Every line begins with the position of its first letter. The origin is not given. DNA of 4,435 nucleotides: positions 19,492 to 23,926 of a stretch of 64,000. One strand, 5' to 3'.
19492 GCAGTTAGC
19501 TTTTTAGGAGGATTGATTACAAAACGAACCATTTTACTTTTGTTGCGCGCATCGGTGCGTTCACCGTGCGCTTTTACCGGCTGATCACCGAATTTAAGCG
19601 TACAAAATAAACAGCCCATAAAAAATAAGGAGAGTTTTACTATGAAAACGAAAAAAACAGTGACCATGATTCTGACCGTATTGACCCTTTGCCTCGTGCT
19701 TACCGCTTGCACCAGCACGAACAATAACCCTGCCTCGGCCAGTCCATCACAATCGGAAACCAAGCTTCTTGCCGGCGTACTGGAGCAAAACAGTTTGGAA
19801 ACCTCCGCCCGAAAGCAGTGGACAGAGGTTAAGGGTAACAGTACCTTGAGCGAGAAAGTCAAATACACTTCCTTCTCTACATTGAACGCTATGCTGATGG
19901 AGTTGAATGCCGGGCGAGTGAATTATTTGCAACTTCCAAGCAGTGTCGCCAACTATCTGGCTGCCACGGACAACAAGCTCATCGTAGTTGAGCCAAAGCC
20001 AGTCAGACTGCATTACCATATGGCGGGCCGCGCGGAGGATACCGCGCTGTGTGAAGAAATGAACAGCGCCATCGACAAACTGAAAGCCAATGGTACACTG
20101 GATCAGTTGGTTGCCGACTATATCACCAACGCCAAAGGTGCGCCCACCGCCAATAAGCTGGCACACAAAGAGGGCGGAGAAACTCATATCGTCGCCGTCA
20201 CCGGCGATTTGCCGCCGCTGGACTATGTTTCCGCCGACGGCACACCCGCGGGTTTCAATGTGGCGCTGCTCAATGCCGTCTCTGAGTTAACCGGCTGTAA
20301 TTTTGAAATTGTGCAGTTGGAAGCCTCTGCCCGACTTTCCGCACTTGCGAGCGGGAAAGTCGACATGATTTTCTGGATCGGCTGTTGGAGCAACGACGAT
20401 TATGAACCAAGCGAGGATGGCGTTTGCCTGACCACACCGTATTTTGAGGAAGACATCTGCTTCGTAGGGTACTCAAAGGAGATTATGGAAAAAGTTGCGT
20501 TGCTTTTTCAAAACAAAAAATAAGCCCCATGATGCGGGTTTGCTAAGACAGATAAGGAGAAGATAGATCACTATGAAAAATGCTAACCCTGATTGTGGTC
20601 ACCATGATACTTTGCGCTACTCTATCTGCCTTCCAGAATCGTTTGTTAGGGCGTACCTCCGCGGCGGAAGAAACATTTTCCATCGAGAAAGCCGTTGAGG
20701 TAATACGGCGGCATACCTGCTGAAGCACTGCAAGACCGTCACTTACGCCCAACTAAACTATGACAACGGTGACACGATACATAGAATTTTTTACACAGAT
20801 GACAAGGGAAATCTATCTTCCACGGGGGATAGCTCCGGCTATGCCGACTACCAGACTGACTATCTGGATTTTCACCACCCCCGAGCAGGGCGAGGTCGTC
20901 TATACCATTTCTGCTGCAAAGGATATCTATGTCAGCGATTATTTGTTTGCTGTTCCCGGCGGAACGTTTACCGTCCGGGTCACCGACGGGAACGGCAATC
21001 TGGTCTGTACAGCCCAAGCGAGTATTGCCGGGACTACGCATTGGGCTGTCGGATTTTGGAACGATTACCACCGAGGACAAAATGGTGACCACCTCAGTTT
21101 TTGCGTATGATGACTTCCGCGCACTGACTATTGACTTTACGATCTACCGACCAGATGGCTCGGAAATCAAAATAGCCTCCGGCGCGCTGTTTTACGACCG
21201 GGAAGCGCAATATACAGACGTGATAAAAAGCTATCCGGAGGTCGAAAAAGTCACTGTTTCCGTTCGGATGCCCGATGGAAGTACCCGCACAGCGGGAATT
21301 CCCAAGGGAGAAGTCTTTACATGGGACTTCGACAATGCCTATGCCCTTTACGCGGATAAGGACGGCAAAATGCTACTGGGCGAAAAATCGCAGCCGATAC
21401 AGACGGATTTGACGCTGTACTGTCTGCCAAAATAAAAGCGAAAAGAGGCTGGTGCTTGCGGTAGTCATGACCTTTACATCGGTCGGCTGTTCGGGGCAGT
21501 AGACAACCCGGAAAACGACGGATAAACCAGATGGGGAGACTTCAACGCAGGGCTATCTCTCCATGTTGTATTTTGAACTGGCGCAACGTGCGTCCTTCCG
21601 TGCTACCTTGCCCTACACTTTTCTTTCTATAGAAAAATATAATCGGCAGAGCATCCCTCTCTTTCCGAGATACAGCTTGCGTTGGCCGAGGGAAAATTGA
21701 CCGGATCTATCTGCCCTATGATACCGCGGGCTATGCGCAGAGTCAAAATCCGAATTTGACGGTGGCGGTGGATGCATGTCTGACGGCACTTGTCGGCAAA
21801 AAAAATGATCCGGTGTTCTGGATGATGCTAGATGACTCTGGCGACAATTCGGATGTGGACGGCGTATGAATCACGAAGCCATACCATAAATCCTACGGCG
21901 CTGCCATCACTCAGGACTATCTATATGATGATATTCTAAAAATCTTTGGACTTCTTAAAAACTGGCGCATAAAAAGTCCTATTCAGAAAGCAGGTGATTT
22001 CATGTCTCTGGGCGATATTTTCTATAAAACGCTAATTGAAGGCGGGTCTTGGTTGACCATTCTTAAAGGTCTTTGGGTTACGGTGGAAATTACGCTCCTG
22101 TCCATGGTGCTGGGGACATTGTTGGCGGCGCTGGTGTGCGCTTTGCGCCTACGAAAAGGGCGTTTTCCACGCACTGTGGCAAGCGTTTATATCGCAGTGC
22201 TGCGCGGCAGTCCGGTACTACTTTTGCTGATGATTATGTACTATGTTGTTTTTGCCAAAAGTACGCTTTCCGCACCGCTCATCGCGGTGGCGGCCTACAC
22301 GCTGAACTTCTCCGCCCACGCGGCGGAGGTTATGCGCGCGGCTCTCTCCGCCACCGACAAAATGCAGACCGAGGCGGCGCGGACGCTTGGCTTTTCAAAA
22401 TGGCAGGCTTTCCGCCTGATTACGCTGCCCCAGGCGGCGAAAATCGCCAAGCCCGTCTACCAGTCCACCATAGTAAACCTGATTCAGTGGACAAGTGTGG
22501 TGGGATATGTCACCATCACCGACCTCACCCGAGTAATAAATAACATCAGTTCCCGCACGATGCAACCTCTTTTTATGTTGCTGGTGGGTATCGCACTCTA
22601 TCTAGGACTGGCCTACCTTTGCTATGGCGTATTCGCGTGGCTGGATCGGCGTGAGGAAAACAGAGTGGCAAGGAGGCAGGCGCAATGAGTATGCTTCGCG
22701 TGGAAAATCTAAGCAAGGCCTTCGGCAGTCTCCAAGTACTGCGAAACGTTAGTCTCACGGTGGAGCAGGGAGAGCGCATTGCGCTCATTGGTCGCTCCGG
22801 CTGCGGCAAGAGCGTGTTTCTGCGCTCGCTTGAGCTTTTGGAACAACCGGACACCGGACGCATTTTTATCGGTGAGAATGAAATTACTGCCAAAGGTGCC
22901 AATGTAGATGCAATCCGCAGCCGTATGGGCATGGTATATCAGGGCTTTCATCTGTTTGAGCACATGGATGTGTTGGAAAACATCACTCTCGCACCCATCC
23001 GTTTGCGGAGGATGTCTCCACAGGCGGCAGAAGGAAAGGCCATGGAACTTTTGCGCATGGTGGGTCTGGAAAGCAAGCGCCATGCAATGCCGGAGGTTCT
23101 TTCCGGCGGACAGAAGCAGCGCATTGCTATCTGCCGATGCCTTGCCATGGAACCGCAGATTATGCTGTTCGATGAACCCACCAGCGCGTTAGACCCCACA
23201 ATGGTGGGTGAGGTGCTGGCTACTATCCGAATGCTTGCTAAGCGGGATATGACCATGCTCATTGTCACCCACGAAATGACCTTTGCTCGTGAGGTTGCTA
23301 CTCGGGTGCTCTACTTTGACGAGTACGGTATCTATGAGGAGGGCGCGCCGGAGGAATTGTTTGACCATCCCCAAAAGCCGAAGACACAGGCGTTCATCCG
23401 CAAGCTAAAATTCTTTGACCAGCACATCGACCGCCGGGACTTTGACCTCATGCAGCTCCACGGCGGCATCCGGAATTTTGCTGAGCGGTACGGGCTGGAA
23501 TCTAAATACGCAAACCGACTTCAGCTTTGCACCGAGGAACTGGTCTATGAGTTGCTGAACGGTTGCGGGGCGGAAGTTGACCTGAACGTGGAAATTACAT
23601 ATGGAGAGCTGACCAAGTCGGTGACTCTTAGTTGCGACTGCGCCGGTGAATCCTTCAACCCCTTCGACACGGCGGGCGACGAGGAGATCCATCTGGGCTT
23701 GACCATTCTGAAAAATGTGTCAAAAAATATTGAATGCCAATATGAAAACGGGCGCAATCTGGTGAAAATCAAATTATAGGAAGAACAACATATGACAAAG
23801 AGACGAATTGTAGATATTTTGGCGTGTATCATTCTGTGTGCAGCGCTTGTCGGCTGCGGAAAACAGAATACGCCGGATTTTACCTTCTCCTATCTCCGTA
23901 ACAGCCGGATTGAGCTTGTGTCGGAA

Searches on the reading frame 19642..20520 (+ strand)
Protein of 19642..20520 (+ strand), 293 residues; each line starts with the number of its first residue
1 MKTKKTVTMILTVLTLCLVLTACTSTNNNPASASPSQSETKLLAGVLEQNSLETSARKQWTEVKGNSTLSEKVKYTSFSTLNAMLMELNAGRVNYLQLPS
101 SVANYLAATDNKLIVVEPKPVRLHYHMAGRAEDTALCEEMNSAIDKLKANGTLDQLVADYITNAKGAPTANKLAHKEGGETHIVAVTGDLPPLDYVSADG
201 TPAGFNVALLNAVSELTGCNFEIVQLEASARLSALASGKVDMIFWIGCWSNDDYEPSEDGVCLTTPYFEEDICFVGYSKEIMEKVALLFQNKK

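Call 6: search_protein_families(library=ncbifam, proteins=[window:19642-20520:+], max_evalue=0.001)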
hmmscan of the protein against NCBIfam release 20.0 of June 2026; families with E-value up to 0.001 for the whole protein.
window:19642-20520:+ (293 aa): 5 families
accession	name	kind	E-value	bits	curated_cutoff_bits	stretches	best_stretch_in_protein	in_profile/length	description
TIGR01096.1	3A0103s03R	subfamily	1.4e-17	64.1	256.35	2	176-245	22-89/250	lysine/arginine/ornithine ABC transporter substrate-binding protein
NF008426.0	PRK11260.1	equivalog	8.4e-10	38.3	312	1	85-161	183-260/266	cystine ABC transporter substrate-binding protein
NF041764.1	ArtI_Ecoli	equivalog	1.7e-06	27.6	522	0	73-159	151-239/243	arginine ABC transporter substrate-binding protein ArtI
NF011583.0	PRK15007.1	subfamily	4.3e-05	23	358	0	180-278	21-115/243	arginine ABC transporter substrate-binding protein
NF041765.1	ArtJ_Ecoli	equivalog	6.5e-05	22.6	510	0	72-160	147-240/243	arginine ABC transporter substrate-binding protein ArtJ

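Call 43: search_protein_families(library=pfam, proteins=[window:19642-20520:+], max_evalue=0.1)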
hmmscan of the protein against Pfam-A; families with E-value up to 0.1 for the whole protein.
window:19642-20520:+ (293 aa): 4 families
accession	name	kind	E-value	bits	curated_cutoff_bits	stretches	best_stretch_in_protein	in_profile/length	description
PF00497.25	SBP_bac_3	-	1.8e-18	67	26.4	2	183-243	2-62/132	Bacterial extracellular solute-binding proteins, family 3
PF04744.17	Monooxygenase_B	-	0.049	13.3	22.7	1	3-100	198-296/380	Monooxygenase subunit B protein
PF20101.4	DUF6491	-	0.084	13.3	27.5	0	8-62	3-55/138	Family of unknown function (DUF6491)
PF16339.10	DUF4969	-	0.088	13.6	31.4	0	5-42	4-41/79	Domain of unknown function (DUF4969)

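Call 45: find_homologous_proteins(query=window:19642-20520:+, max_evalue=0.00001)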
Query window:19642-20520:+ (293 aa): 409 proteins with E <= 0.00001 among 2008 candidates; the best 120 are listed.
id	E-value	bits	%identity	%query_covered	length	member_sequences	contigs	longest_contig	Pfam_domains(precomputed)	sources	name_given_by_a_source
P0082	2.0e-189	646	100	100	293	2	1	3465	PF00497.26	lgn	-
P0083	4.2e-119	415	66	99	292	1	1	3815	PF00497.26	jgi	jgi:ABC-type amino acid transport substrate-binding protein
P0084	1.3e-118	414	63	100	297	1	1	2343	PF00497.26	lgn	-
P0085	1.3e-118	414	65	87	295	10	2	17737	PF00497.26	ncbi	ncbi:MAG: transporter substrate-binding domain-containing protein [Clostridia bacterium]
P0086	1.5e-116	407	64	95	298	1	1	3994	PF00497.26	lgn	-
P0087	1.1e-115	404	62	99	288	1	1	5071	PF00497.26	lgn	-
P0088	2.0e-114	400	62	100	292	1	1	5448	PF00497.26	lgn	-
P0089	1.6e-112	394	59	99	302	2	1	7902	PF00497.26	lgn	-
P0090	3.9e-112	392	60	99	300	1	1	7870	PF00497.26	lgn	-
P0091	5.6e-111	388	62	99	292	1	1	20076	PF00497.26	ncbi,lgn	ncbi:MAG: transporter substrate-binding domain-containing protein [Syntrophomonas sp.]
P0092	1.6e-110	387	62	98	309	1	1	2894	PF00497.26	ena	-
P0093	6.7e-110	385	59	98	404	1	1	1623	PF00497.26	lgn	-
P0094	1.4e-108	381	58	100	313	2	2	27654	PF00497.26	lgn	-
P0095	1.1e-100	355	58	99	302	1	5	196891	PF00497.26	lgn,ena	-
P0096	1.6e-94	334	54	97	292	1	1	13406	PF00497.26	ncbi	-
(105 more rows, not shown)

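Call 48: search_solved_structures(query=window:19642-20520:+, max_evalue=0.01)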
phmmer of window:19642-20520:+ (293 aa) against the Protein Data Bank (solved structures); distinct sequences matched with E-value up to 0.01: 29.
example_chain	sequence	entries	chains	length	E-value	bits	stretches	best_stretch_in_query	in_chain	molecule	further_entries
6svf_A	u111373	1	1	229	1.3e-11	47.9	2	72-160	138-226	Amino acid ABC transporter, periplasmic amino acid-binding protein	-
4prs_A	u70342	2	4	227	8.5e-10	41.9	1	183-270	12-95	ABC-type transporter, periplasmic subunit family 3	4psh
6ggv_A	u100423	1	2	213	4.2e-09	39.6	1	183-270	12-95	Amino acid ABC transporter, periplasmic amino acid-binding protein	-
6ggp_A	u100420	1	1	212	1.1e-08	38.2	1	183-270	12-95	Amino acid ABC transporter, periplasmic amino acid-binding protein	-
4zv1_A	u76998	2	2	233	1.6e-08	37.7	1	184-271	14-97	AncQR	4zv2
6q3u_A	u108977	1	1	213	2.9e-08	36.8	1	183-270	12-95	Amino acid ABC transporter, periplasmic amino acid-binding protein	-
3hv1_A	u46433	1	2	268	3.1e-08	36.7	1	190-273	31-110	Polar amino acid ABC uptake transporter substrate binding protein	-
6h30_A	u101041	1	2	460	5.2e-08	36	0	130-242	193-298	Glutamine ABC transporter permease and substrate binding protein protein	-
3h7m_A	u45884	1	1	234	1.5e-07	34.5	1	180-250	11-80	Sensor protein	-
4zef_A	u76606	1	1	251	8.7e-06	28.7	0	180-272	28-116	Amino acid ABC transporter amino acid-binding/permease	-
2yjp_A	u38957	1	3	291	1.2e-05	28.3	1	165-244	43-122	PUTATIVE ABC TRANSPORTER, PERIPLASMIC BINDING PROTEIN, AMINO ACID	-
4ohn_A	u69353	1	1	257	1.3e-05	28.2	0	186-254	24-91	ABC transporter substrate-binding protein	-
7a99_A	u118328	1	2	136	2e-05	27.6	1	183-269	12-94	Amino acid ABC transporter, periplasmic amino acid-binding protein,Amino acid ABC transpor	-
6y16_A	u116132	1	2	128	2.1e-05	27.5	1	183-269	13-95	Amino acid ABC transporter, periplasmic amino acid-binding protein,Amino acid ABC transpor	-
4ymx_A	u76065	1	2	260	2.2e-05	27.4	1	183-244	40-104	ABC-type amino acid transport system, periplasmic component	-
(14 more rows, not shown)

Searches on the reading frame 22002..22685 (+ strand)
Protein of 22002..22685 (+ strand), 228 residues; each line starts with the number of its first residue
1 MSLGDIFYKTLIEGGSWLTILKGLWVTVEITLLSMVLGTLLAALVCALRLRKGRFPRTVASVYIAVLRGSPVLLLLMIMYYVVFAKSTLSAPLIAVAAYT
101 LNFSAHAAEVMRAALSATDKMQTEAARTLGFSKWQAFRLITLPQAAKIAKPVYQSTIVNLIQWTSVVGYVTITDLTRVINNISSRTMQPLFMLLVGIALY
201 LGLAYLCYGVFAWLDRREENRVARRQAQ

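Call 6: search_protein_families(library=ncbifam, proteins=[window:22002-22685:+], max_evalue=0.001)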
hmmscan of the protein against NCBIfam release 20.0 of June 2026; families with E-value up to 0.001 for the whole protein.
window:22002-22685:+ (228 aa): 14 families
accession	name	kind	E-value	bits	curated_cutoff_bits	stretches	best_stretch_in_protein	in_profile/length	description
TIGR03004.1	ectoine_ehuC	equivalog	8.4e-34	117.3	196.95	1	20-217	7-205/214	ectoine/hydroxyectoine ABC transporter permease subunit EhuC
NF011680.0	PRK15100.1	equivalog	1.5e-31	110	300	1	19-226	14-218/222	cystine ABC transporter permease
TIGR03003.1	ectoine_ehuD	equivalog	1.1e-21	77.7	205.2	1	19-217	12-211/212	ectoine/hydroxyectoine ABC transporter permease subunit EhuD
NF011651.0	PRK15069.1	subfamily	3.1e-21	75.8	306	1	21-217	20-227/237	histidine ABC transporter permease HisM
NF008337.0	PRK11123.1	equivalog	7.8e-21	74.6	277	2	89-218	101-230/238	arginine ABC transporter permease ArtQ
NF011714.0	PRK15135.1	subfamily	1.3e-19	70.9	319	1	19-224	8-225/228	histidine ABC transporter permease HisQ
NF011687.0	PRK15107.1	equivalog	1.9e-19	70.4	318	1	20-217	16-222/224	glutamate/aspartate ABC transporter permease GltK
NF007028.0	PRK09494.1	equivalog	8.6e-19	68.2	303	1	19-216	14-214/219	glutamine ABC transporter permease GlnP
TIGR01726.1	HEQRo_perm_3TM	subfamily_domain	1.4e-16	60.8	42.2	1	19-113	4-99/99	ABC transporter permease subunit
NF008336.0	PRK11122.1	equivalog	1e-14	54.8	248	1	19-215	7-212/222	arginine ABC transporter permease ArtM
TIGR01097.1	PhnE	equivalog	3e-06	26.9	216.7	1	19-147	56-182/252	phosphonate ABC transporter, permease protein PhnE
NF007047.0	PRK09500.1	equivalog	2.7e-05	23.9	326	1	8-146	47-182/257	spermidine/putrescine ABC transporter permease PotC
TIGR02141.1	modB_ABC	equivalog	0.00026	20.7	182.6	0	31-147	11-135/208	molybdate ABC transporter permease subunit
TIGR02140.1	permease_CysW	equivalog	0.00068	19.2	329.1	0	60-144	100-181/261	sulfate ABC transporter permease subunit CysW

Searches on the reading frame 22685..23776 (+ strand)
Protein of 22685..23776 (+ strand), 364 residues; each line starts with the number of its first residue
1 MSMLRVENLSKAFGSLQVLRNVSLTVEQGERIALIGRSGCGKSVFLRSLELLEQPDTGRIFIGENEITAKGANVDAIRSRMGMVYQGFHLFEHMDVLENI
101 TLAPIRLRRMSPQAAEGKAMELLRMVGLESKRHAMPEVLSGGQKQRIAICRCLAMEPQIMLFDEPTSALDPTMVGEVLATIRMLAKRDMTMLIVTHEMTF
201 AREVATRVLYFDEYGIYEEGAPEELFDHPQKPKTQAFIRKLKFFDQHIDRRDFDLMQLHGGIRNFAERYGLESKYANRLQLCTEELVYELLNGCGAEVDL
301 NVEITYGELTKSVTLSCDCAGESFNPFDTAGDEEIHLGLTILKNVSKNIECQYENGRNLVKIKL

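Call 6: search_protein_families(library=ncbifam, proteins=[window:22685-23776:+], max_evalue=0.001)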
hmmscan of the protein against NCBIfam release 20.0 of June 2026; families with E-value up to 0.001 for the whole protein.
window:22685-23776:+ (364 aa): 188 families (the best 25 are shown)
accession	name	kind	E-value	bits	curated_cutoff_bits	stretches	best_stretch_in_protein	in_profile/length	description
TIGR03005.1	ectoine_ehuA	equivalog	1.3e-82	276.8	345.4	1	5-241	2-250/252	ectoine/hydroxyectoine ABC transporter ATP-binding protein EhuA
NF008428.0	PRK11264.1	equivalog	5.8e-81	271.4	406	1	1-241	1-247/250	L-cystine ABC transporter ATP-binding protein TcyN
NF007027.0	PRK09493.1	equivalog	1.5e-75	253.6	379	1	3-240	1-238/240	glutamine ABC transporter ATP-binding protein GlnQ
NF007908.0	PRK10619.1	equivalog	1.8e-66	224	466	1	4-239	6-253/257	histidine ABC transporter ATP-binding protein HisP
NF008338.0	PRK11124.1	equivalog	3.5e-63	213.3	369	1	4-238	3-237/242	arginine ABC transporter ATP-binding protein ArtP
TIGR00972.1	3a0107s01c2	equivalog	9.1e-60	202.1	343.2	1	4-239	2-244/248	phosphate ABC transporter ATP-binding protein PstB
TIGR03265.1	PhnT2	equivalog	1.5e-53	182.3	457.7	1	2-249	3-246/353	putative 2-aminoethylphosphonate ABC transporter ATP-binding protein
TIGR00968.1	3a0106s01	subfamily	2.8e-53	180.8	342.75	1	5-239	2-232/237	sulfate ABC transporter ATP-binding protein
TIGR02315.1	ABC_phnC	equivalog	4.2e-52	177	266.1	1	3-228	1-236/243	phosphonate ABC transporter ATP-binding protein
TIGR02314.1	ABC_MetN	equivalog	3.4e-51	174.3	499.7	1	3-240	1-243/343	methionine ABC transporter ATP-binding protein MetN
NF006987.0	PRK09452.1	equivalog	1.8e-50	171.7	482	1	3-251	17-261/378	spermidine/putrescine ABC transporter ATP-binding protein PotA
TIGR01186.1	proV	subfamily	4.4e-49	167.5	326.6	1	13-246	3-238/363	betaine/proline/choline family ABC transporter ATP-binding protein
TIGR02673.1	FtsE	equivalog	4.8e-49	166.9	264.85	1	3-212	1-211/214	cell division ATP-binding protein FtsE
TIGR04521.1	ECF_ATPase_2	equivalog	1.2e-47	162.3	330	1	16-234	18-241/279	energy-coupling factor transporter ATPase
TIGR03258.1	PhnT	equivalog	5.4e-47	160.5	499.15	1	3-233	8-235/359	2-aminoethylphosphonate ABC transport system ATP-binding subunit PhnT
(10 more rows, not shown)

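Call 43: search_protein_families(library=pfam, proteins=[window:22685-23776:+], max_evalue=0.1)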
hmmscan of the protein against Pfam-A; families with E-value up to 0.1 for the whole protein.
window:22685-23776:+ (364 aa): 7 families
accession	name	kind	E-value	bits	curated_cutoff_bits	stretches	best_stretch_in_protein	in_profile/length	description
PF00005.33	ABC_tran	-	1e-33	117.2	25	1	19-167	1-137/137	ABC transporter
PF13304.12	AAA_21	-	2.1e-07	31.8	27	2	147-197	249-299/304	AAA domain, putative AbiEii toxin, Type IV TA system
PF02463.25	SMC_N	-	2.2e-06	27.7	40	1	120-204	124-205/220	RecF/RecN/SMC N terminal domain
PF13581.12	HATPase_c_2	-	0.0058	17.1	27.4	1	262-362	15-125/127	Histidine kinase-like ATPase domain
PF13166.12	AAA_13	-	0.047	12.8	36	1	156-209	526-582/713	AAA domain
PF13401.12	AAA_22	-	0.048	14.4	27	0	32-55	8-31/130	AAA domain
PF04665.18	Pox_A32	-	0.089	12.7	22.8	0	30-49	14-33/242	Poxvirus A32 protein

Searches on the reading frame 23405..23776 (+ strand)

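Call 43: search_protein_families(library=pfam, proteins=[window:23405-23776:+], max_evalue=0.1)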
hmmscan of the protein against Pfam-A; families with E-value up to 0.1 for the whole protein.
window:23405-23776:+ (124 aa): 1 family
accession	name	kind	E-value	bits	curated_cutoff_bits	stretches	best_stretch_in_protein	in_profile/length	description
PF13581.12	HATPase_c_2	-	0.00048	20.6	27.4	1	22-122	15-125/127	Histidine kinase-like ATPase domain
